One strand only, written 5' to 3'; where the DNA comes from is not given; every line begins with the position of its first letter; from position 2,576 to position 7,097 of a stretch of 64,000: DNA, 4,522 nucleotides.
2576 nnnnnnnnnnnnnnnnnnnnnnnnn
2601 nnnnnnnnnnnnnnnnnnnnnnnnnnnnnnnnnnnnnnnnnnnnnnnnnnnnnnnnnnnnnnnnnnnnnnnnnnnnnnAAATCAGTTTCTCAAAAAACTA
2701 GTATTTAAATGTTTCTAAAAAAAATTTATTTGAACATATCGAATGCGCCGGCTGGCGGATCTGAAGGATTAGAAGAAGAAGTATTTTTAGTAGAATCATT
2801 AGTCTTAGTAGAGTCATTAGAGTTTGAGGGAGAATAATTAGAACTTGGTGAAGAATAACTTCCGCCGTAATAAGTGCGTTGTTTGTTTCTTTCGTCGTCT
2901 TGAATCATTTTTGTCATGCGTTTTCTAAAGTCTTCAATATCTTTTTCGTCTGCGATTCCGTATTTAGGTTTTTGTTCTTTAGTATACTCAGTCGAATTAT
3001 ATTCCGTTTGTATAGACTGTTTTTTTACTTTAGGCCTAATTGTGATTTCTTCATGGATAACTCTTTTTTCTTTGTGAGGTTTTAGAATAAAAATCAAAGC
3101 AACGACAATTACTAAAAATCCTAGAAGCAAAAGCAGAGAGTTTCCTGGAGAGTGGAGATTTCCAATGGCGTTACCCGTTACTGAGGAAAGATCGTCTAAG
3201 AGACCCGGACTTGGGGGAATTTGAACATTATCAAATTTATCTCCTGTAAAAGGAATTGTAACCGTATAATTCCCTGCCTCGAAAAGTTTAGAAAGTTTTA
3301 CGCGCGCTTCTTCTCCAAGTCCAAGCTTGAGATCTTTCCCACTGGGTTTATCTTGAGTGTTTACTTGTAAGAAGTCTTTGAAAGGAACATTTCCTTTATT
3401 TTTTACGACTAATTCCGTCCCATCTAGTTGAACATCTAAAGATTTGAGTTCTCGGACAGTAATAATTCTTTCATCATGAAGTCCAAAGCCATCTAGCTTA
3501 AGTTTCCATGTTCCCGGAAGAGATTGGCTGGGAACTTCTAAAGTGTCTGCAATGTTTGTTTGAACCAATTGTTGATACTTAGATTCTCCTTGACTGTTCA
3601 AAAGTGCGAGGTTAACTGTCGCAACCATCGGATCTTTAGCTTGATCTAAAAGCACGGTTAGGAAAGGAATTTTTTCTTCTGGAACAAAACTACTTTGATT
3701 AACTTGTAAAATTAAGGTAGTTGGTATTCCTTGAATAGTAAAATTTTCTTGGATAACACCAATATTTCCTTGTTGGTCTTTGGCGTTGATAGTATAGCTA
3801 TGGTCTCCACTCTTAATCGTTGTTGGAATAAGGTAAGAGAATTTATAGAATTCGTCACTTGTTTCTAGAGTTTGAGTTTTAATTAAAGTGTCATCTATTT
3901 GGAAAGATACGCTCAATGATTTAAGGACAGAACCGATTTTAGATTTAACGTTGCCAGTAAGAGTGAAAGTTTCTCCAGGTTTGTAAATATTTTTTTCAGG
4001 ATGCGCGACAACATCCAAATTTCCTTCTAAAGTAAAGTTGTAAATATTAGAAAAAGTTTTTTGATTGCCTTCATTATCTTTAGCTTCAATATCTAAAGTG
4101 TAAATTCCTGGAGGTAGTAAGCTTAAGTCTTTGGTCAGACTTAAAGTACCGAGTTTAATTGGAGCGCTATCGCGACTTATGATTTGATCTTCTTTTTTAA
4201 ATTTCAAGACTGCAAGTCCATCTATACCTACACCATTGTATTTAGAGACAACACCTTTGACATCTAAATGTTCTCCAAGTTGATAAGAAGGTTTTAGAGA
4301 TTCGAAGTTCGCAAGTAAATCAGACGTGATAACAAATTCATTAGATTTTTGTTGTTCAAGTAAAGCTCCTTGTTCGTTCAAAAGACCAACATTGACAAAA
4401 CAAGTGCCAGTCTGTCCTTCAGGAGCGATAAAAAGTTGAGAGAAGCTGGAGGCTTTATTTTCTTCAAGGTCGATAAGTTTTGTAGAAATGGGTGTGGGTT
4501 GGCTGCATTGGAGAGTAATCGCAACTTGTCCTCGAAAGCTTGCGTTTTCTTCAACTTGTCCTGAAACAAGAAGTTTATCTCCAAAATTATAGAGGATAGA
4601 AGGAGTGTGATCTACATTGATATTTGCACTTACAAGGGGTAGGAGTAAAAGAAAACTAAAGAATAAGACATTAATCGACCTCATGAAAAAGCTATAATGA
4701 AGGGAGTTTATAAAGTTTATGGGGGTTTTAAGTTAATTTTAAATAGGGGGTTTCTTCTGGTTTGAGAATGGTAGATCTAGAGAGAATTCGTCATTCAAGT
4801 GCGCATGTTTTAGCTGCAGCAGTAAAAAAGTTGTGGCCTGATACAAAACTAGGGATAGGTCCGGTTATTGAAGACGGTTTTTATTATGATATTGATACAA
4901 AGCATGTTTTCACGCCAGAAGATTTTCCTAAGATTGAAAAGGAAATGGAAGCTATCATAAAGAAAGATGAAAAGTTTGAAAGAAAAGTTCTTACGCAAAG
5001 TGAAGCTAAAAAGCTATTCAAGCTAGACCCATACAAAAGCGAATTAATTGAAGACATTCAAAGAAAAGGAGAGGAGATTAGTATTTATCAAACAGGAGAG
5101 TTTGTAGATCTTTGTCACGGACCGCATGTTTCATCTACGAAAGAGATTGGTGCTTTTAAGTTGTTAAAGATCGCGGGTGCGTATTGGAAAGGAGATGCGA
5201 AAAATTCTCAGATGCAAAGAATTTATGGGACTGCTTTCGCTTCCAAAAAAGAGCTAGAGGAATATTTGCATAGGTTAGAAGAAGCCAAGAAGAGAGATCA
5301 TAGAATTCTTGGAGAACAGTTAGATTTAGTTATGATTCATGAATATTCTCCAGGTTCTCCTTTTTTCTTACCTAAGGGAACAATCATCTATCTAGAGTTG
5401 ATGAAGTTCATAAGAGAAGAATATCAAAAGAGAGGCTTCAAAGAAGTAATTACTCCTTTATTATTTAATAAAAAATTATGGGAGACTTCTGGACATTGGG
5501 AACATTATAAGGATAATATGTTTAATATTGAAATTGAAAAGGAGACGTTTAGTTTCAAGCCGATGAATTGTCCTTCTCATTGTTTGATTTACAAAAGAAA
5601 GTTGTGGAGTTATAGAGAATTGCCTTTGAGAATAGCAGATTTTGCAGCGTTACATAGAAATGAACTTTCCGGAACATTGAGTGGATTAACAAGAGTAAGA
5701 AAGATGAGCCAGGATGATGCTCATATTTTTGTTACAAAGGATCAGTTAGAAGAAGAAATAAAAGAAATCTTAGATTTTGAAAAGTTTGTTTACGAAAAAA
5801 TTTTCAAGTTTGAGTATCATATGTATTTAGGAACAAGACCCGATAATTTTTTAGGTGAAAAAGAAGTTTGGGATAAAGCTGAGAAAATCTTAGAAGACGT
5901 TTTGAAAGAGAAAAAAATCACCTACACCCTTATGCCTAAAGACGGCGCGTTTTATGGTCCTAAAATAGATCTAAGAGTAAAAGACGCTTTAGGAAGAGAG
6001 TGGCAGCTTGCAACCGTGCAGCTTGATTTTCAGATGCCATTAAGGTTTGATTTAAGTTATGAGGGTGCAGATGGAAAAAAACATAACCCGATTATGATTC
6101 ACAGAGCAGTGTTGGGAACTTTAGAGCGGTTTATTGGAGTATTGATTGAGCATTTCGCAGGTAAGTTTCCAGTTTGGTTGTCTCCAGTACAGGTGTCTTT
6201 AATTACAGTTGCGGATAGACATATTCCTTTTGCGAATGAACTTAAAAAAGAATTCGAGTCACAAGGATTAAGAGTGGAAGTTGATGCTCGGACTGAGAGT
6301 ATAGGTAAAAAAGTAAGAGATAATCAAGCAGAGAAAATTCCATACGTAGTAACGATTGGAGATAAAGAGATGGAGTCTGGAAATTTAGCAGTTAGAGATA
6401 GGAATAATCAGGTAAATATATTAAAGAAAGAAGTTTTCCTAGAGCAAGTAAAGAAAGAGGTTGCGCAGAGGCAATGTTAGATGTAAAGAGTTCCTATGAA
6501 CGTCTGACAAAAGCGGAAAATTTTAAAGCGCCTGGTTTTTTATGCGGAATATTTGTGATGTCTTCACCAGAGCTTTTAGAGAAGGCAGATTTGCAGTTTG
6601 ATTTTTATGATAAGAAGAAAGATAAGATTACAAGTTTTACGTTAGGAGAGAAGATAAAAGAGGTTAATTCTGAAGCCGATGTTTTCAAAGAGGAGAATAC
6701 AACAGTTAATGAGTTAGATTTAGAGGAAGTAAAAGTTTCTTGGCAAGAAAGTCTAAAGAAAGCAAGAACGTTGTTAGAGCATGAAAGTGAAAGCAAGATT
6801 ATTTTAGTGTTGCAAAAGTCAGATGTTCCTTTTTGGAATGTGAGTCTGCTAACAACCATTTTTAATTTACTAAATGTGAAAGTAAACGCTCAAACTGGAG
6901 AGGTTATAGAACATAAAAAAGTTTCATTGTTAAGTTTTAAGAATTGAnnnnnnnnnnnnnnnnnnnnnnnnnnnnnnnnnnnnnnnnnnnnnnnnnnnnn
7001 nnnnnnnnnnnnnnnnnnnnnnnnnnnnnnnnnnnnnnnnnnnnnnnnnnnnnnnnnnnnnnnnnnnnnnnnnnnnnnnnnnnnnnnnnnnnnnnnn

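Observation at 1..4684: Three secreted/surface protein genes immediately upstream of aglB, including an S-layer glycoprotein candidate with an unusual Ser/Asn-rich tail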

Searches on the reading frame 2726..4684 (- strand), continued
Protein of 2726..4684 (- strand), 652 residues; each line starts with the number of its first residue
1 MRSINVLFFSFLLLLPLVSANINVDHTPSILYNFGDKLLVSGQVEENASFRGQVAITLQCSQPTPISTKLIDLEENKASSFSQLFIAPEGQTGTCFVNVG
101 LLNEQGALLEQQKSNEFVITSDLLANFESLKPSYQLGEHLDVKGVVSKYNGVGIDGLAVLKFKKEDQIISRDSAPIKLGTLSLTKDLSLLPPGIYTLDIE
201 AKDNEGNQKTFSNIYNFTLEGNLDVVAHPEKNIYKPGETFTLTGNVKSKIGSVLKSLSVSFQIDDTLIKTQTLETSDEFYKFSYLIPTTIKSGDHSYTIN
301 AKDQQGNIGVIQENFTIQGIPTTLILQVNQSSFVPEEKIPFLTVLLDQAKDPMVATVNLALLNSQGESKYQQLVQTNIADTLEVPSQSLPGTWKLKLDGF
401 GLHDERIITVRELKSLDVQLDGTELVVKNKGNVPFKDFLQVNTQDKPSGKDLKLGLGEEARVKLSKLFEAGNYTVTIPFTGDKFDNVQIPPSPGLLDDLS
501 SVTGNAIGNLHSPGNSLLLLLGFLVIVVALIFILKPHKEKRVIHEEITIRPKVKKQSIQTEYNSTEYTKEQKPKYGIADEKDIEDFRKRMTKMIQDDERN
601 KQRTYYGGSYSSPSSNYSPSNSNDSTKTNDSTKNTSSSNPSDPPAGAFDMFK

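Call 48: fold_search(model_id=the predicted structure, library=pdb)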
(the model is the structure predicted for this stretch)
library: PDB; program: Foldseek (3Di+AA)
matches with E <= 10: 1978; with E <= 0.001: 431
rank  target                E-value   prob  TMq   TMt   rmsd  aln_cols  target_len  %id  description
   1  8cml_E                2.4e-16  1.00  0.22  0.22  49.6       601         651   13  Cryo-EM structure of complement C5 in complex with nanobodies UNbC5-1 and UNbC5-2 (released 2023-09-27)
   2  8uh2_A                6.8e-16  1.00  0.23  0.23  46.7       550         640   13  Complex of C3b with the inhibitor albicin (released 2024-05-08)
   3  2qki_A                7.2e-16  1.00  0.21  0.22  47.3       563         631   14  Human C3c in complex with the inhibitor compstatin (released 2007-08-14)
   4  2wii_A                1.6e-15  1.00  0.22  0.23  46.7       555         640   14  Complement C3b in complex with factor H domains 1-4 (released 2009-06-09)
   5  7qiv_A                2.5e-15  1.00  0.22  0.22  46.4       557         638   14  Structure of human C3b in complex with the EWE nanobody (released 2022-02-16)
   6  8uin_A                3.9e-15  1.00  0.22  0.22  46.2       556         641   13  Structure of the C3bBb-albicin complex (released 2024-05-08)
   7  2ice_A                4.7e-15  1.00  0.23  0.23  46.6       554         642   13  CRIg bound to C3c (released 2006-11-07)
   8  6rur_A                5.6e-15  1.00  0.22  0.22  46.6       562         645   14  Structure of the SCIN stabilized C3bBb convertase bound to properdin (released 2019-08-21)
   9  7q62_B                6.2e-15  1.00  0.21  0.17  47.8       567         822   14  Structure of TEV cleaved A2ML1 dimer (A2ML1-TT dimer) (released 2022-04-20)
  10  2win_A                6.2e-15  1.00  0.22  0.22  46.0       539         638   14  C3 convertase (C3bBb) stabilized by SCIN (released 2009-06-09)
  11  5jpm_A                7.4e-15  1.00  0.22  0.22  47.4       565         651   10  Structure of the complex of human complement C4 with MASP-2 rebuilt using iMDFF (released 2016-08-10)
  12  5fo7_A                7.4e-15  1.00  0.22  0.23  45.9       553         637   14  Crystal Structure of Human Complement C3b at 2.8 Angstrom resolution (released 2016-04-06)
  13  6ehg_A                7.8e-15  1.00  0.22  0.22  46.7       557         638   13  complement component C3b in complex with a nanobody (released 2018-02-14)
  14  2qki_D                8.1e-15  1.00  0.22  0.23  44.1       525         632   14  Human C3c in complex with the inhibitor compstatin (released 2007-08-14)
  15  3pvm_A                8.5e-15  1.00  0.22  0.10  46.5       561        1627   13  Structure of Complement C5 in Complex with CVF (released 2011-01-19)
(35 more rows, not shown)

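Call 51: list_cluster_members(proteins=[P0001, P0007, P0011, P0026, P0045, P0062, P0082, P0107, P0129, P0153])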
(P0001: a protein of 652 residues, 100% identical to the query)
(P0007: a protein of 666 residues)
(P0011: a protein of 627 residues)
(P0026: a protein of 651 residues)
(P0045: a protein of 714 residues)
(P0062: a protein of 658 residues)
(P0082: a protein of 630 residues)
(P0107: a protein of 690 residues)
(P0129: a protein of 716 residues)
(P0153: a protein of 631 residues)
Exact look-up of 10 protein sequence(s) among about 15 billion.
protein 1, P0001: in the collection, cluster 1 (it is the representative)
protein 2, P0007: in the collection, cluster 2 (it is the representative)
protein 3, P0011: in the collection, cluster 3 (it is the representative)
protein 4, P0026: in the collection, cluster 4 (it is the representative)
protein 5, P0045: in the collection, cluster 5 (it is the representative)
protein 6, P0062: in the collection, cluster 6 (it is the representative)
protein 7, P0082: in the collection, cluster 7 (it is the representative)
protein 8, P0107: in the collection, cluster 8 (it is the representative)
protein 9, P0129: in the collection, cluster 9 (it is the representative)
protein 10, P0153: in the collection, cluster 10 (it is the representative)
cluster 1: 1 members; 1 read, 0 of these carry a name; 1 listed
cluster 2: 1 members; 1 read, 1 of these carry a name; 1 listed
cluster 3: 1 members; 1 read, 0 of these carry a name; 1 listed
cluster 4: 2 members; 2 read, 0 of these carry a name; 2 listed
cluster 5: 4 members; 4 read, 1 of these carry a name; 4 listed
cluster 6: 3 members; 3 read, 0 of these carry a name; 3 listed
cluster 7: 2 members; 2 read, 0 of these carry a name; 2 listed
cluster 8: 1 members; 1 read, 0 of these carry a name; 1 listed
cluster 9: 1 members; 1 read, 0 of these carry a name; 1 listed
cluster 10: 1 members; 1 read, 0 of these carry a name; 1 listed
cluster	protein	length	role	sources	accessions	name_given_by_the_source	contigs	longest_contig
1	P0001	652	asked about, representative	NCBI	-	-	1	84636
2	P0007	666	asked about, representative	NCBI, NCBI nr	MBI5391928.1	hypothetical protein HZB00_02910 [Candidatus Woesearchaeota archaeon] | hypothetical protein [Candidatus Woesearchaeota archaeon]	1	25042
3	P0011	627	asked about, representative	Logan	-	-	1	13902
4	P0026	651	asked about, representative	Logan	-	-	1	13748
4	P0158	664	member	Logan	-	-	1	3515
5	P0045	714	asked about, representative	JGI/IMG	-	-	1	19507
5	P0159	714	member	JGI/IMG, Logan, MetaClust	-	\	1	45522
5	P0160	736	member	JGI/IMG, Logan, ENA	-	-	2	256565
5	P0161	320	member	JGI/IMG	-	-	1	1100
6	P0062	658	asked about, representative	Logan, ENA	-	-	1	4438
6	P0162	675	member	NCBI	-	-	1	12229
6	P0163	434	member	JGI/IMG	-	-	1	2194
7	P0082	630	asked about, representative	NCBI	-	-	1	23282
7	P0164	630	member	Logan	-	-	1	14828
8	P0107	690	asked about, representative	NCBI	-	-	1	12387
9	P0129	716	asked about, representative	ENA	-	-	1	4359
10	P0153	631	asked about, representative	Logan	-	-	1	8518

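Call 54: find_related_loci(query=A4, collection=metagenome_contigs, flank=8000)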
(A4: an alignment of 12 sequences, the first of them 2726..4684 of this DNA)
Query A4 (652 aa) in metagenome_contigs; peptide patterns used: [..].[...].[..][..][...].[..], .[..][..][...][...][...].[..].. (x = any residue, [..] = any of these).
412 stretches matched a pattern; 13 encode a relative of the query (tblastn E <= 1e-3); 13 distinct loci.
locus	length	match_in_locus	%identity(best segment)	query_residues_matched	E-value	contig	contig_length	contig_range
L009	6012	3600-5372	50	19-616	0e+0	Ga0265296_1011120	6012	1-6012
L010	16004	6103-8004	46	1-652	0e+0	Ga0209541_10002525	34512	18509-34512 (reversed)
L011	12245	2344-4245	46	1-652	0e+0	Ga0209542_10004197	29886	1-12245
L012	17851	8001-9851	32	18-651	1e-107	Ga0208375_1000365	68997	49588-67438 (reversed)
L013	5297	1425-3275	32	18-651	7e-108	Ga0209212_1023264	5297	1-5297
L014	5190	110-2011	33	1-651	1e-106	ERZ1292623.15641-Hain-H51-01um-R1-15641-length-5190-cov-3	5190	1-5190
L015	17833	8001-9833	33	19-651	9e-104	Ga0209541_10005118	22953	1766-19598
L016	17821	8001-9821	33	16-601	2e-102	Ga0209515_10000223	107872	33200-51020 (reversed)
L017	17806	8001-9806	33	6-601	2e-96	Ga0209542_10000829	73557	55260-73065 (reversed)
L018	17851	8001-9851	32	18-651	1e-107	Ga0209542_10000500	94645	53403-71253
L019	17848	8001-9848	33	1-605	9e-92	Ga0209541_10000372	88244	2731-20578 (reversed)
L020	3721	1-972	31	306-621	9e-43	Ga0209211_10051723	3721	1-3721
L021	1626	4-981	31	290-606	9e-39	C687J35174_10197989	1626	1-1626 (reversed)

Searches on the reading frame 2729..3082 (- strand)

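Call 69: search_protein_families(library=pfam, proteins=[window:2729-3082:-], max_evalue=10)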
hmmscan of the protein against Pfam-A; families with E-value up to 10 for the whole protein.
seq(118 aa): 1 family
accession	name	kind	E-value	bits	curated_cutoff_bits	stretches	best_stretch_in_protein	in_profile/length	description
PF05387.16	Chorion_3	-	0.72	9.7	22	1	59-104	223-270/277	Chorion family 3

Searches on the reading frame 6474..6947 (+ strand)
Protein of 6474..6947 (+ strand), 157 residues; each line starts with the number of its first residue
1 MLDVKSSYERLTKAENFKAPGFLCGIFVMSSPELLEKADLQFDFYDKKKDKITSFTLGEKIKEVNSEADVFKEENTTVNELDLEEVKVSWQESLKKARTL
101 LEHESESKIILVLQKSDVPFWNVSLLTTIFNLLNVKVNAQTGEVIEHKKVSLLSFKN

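Call 7: search_protein_families(library=pfam, proteins=[window:6474-6947:+], max_evalue=0.1)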
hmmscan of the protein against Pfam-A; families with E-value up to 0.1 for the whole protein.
window:6474-6947:+ (157 aa): 1 family
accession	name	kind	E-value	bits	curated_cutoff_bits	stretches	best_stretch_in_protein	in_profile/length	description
PF16529.11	Ge1_WD40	-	0.037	13.5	29.5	1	81-153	117-190/329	WD40 region of Ge1, enhancer of mRNA-decapping protein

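Call 8: search_protein_families(library=ncbifam, proteins=[window:6474-6947:+], max_evalue=0.1)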
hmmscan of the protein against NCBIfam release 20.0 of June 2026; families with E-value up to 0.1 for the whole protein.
window:6474-6947:+ (157 aa): 1 family
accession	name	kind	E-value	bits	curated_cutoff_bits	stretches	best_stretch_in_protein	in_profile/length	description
NF047945.1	FimSynRegFimY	equivalog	0.02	14.7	300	1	66-136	82-152/238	fimbria biosynthesis regulator FimY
